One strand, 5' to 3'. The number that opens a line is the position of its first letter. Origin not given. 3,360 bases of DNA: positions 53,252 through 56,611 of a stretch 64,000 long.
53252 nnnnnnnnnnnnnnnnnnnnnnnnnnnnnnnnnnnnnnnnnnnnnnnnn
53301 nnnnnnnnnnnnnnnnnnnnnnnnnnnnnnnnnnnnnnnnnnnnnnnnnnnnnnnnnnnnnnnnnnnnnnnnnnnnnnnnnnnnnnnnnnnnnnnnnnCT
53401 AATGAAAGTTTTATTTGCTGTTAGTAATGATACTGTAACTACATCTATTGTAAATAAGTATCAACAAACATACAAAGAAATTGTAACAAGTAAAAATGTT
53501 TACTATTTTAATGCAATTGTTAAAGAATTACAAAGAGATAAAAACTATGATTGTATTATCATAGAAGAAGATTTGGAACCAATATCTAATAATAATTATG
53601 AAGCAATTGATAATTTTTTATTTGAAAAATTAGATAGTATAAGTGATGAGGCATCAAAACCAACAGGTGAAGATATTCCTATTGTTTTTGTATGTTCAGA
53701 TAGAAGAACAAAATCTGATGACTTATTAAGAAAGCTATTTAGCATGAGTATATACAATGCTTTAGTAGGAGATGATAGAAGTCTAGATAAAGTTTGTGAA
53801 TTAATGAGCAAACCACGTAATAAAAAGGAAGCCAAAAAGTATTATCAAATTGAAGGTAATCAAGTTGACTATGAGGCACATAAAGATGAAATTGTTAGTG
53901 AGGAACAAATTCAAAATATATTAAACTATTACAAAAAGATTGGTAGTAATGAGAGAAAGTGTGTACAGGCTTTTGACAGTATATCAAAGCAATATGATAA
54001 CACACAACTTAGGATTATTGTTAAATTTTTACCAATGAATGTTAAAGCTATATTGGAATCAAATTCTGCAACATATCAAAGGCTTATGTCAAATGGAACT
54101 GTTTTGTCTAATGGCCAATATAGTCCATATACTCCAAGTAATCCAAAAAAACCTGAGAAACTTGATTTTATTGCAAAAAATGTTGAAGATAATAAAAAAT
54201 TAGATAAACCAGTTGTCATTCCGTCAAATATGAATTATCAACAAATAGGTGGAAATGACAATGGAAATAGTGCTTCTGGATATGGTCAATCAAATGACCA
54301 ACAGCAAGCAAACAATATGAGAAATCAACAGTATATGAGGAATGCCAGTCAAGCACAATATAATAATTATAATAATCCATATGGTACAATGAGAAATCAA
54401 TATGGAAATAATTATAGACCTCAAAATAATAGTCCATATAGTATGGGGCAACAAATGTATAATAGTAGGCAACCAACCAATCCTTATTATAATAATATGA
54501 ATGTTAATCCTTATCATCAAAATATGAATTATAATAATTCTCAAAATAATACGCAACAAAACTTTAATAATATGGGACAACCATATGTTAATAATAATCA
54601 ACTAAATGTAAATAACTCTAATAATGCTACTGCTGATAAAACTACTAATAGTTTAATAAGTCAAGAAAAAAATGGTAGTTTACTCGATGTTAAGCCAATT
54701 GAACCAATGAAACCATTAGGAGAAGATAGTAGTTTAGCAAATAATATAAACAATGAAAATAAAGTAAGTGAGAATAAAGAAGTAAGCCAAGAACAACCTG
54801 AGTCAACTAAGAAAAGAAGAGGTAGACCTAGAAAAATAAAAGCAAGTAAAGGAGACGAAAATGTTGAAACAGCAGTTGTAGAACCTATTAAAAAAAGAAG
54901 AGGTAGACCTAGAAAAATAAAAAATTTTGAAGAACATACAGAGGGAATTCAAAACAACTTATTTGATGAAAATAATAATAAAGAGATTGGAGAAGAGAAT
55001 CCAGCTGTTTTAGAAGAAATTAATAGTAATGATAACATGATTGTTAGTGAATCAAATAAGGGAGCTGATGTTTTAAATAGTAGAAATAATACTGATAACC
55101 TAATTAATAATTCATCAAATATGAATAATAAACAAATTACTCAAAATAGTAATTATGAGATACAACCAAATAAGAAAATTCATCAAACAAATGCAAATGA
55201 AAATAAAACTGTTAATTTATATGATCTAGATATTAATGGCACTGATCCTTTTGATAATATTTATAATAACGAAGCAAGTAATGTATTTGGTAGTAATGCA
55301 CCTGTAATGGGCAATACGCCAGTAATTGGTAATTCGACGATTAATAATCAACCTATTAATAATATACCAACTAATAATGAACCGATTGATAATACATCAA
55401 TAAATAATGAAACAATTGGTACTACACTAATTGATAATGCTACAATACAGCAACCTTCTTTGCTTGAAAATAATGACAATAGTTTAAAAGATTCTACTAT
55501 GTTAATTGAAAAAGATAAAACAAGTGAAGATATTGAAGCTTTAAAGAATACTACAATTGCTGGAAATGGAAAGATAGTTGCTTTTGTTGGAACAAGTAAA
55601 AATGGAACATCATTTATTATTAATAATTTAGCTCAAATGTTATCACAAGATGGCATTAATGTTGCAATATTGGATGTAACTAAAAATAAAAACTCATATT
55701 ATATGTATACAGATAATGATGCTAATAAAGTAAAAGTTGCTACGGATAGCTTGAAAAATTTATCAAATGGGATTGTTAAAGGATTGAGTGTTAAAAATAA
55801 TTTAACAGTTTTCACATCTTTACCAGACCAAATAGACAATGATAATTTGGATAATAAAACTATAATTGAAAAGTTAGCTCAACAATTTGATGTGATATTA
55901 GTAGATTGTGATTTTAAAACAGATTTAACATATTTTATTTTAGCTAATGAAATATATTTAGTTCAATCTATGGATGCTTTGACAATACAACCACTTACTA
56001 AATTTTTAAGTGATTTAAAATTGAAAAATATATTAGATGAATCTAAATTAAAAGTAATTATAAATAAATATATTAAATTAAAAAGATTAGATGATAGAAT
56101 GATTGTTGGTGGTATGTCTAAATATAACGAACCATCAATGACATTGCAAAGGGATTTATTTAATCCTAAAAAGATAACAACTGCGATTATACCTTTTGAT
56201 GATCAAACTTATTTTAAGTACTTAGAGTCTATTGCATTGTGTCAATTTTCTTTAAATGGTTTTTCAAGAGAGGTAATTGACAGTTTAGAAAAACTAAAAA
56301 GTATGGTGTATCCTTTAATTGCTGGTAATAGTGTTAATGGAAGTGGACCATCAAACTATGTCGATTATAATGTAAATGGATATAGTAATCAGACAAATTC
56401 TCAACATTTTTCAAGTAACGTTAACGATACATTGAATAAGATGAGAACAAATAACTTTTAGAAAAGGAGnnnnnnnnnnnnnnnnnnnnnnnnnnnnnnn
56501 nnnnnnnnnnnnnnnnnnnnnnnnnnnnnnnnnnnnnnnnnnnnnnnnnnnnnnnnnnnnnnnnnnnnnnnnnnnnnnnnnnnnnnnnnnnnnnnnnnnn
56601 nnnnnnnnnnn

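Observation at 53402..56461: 1019-aa protein combining a receiver-like domain, a prion-like Q/N/Y region, two AT-hooks and a ParA/MinD-like domain without the Walker A lysine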

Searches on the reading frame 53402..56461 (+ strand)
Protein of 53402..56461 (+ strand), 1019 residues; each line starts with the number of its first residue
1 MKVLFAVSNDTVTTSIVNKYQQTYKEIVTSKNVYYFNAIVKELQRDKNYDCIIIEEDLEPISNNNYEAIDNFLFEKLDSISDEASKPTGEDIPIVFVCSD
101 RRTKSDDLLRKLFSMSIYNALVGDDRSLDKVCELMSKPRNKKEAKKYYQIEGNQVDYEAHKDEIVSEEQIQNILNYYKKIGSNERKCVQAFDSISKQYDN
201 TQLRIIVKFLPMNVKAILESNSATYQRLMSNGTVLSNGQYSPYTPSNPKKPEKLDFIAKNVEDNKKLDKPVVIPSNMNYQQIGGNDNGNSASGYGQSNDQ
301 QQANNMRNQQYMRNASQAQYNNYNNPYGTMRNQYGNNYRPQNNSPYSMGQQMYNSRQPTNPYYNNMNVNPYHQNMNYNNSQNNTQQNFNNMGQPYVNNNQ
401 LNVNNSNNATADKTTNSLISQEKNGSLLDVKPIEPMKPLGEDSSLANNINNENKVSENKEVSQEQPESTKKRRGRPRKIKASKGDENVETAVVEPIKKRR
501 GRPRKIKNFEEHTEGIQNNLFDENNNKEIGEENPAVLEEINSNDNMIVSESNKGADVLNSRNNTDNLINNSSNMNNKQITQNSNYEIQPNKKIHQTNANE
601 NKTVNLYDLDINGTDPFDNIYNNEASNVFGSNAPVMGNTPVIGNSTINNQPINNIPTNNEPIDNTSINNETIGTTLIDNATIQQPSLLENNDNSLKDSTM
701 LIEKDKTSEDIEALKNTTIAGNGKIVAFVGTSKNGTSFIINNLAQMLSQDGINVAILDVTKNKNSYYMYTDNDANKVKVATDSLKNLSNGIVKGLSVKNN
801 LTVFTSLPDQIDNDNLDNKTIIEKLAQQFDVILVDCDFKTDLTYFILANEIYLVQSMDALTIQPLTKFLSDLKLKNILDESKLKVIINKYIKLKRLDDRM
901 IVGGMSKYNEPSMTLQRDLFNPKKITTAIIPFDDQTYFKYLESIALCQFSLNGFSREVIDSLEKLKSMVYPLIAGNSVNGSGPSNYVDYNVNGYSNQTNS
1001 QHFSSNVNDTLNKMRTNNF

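Call 3: search_protein_families(library=pfam, proteins=[window:53402-56461:+], max_evalue=0.01)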
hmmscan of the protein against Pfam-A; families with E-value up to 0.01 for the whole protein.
window:53402-56461:+ (1019 aa): 2 families
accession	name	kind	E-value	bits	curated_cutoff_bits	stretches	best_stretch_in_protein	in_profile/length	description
PF01656.29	CbiA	-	0.0017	18.8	25.4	0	824-892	22-85/125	CobQ/CobB/MinD/ParA nucleotide binding domain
PF09140.17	MipZ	-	0.0052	16.6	20.7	1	735-839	13-110/262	ATPase MipZ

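Call 5: search_protein_families(library=ncbifam, proteins=[window:53402-56461:+], max_evalue=1)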
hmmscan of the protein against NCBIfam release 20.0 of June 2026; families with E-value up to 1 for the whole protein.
window:53402-56461:+ (1019 aa): 3 families
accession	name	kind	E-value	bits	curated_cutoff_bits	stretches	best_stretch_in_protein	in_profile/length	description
NF011056.0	PRK14489.1-1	equivalog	0.051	12.7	379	1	707-760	185-240/363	bifunctional molybdenum cofactor guanylyltransferase MobA/molybdopterin-guanine dinucleotide biosynthesis adaptor protein MobB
TIGR00750.1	lao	equivalog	0.071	12.2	240.75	1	710-759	20-70/300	methylmalonyl Co-A mutase-associated GTPase MeaB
TIGR03420.1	DnaA_homol_Hda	equivalog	0.13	11.8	194.8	1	707-788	22-103/226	DnaA regulatory inactivator Hda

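Call 68: search_protein_families(library=padloc, proteins=[window:53402-56458:+], max_evalue=0.01)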
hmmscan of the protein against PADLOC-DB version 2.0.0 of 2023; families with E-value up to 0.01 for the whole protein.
window:53402-56458:+ (1019 aa): 0 families

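Call 79: find_encoding_contigs(protein=window:53402-56461:+, flank=1000, max_places=3)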
Protein window:53402-56461:+ (1019 aa): 15 contigs read that carry it; 3 places shown.
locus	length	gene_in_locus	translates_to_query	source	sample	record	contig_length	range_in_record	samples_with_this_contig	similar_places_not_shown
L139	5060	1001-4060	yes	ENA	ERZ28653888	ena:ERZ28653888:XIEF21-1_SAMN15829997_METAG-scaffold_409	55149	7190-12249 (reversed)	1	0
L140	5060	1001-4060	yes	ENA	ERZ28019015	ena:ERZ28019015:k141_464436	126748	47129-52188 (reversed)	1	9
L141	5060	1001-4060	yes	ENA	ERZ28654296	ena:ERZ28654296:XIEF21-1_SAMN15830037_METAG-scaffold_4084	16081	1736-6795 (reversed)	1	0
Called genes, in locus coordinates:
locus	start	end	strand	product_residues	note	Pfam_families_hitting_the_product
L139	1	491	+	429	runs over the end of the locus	-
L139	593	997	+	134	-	-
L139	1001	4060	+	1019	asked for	-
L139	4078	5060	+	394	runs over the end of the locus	-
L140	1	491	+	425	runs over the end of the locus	PF07501:G5, PF08239:SH3_3, PF01832:Glucosaminidase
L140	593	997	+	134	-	-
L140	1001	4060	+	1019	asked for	-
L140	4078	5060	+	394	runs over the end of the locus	-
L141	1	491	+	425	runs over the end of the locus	PF07501:G5, PF08239:SH3_3, PF01832:Glucosaminidase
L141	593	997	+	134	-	-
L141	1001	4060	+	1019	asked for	-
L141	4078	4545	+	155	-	-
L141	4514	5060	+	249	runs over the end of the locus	PF00990:GGDEF (faint)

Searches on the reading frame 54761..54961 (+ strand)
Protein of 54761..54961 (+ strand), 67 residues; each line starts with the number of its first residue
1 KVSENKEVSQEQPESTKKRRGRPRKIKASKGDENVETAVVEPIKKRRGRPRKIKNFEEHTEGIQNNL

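Call 67: search_protein_families(library=pfam, proteins=[window:54761-54961:+], max_evalue=10)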
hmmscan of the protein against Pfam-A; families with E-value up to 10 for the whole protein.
window:54761-54961:+ (67 aa): 3 families
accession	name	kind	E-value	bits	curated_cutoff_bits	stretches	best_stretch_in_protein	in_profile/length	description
PF02178.24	AT_hook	-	0.0067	16.6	17.4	2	17-27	1-11/13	AT hook motif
PF13551.12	HTH_29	-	0.12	12.9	28.1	1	10-33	38-63/64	Winged helix-turn helix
PF14621.11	RFX5_DNA_bdg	-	2.8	8.1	27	1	10-35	61-86/219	RFX5 DNA-binding domain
